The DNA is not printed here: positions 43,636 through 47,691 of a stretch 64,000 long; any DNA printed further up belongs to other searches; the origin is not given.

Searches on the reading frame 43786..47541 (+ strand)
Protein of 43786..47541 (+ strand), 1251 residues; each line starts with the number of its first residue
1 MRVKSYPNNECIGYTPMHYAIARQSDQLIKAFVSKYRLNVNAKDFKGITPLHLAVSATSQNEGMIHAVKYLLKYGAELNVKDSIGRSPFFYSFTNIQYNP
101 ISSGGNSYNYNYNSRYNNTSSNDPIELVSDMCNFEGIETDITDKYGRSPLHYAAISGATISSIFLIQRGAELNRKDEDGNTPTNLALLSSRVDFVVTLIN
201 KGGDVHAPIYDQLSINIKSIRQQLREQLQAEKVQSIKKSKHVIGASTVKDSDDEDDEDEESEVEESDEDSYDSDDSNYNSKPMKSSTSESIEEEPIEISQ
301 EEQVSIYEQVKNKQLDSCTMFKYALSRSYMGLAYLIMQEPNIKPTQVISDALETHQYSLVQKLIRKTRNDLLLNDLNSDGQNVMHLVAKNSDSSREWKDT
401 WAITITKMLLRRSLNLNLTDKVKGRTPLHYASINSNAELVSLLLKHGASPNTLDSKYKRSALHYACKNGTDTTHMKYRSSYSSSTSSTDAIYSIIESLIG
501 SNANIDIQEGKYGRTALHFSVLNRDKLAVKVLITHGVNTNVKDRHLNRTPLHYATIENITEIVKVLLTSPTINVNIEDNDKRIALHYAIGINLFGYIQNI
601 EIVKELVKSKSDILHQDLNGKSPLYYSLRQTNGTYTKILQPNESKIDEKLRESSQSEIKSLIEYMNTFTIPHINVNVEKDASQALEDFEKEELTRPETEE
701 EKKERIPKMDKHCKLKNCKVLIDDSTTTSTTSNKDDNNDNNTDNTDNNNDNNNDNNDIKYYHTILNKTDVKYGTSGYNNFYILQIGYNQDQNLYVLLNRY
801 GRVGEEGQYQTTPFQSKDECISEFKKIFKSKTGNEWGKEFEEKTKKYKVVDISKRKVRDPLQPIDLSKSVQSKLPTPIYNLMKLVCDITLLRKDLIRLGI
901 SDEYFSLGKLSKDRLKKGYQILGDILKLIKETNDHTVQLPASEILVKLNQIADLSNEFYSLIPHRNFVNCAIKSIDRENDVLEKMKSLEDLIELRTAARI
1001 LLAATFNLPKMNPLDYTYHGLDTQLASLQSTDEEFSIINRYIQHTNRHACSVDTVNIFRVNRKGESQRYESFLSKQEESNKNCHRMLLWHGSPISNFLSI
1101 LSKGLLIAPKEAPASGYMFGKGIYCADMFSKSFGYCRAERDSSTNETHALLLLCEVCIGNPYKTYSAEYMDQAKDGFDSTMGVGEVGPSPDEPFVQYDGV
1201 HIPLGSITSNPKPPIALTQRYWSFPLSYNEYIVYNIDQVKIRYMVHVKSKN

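Call 55: search_protein_families(library=pfam, proteins=[window:43786-47541:+], max_evalue=0.001)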
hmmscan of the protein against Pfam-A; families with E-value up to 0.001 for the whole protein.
window:43786-47541:+ (1251 aa): 8 families
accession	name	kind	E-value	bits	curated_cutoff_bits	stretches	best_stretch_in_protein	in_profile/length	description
PF12796.13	Ank_2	-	8.1e-57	190.2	27.3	4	493-578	11-90/90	Ankyrin repeats (3 copies)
PF00644.27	PARP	-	1e-54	185.5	26.7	1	1033-1248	2-198/199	Poly(ADP-ribose) polymerase catalytic domain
PF00023.36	Ank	-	8.5e-46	151.8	21.1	2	424-454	2-32/33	Ankyrin repeat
PF13637.12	Ank_4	-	6.3e-42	141.1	22.7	1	428-469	1-41/50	Ankyrin repeats (many copies)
PF13857.12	Ank_5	-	1.3e-33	115.1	27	3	414-465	7-56/56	Ankyrin repeats (many copies)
PF13606.12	Ank_3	-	1.4e-32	107.9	22.3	1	424-451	2-29/30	Ankyrin repeat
PF02877.19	PARP_reg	-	1.6e-26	93.4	26.8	1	872-1018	1-135/135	Poly(ADP-ribose) polymerase, regulatory domain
PF05406.20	WGR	-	2e-19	69.9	22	1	761-839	1-75/79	WGR domain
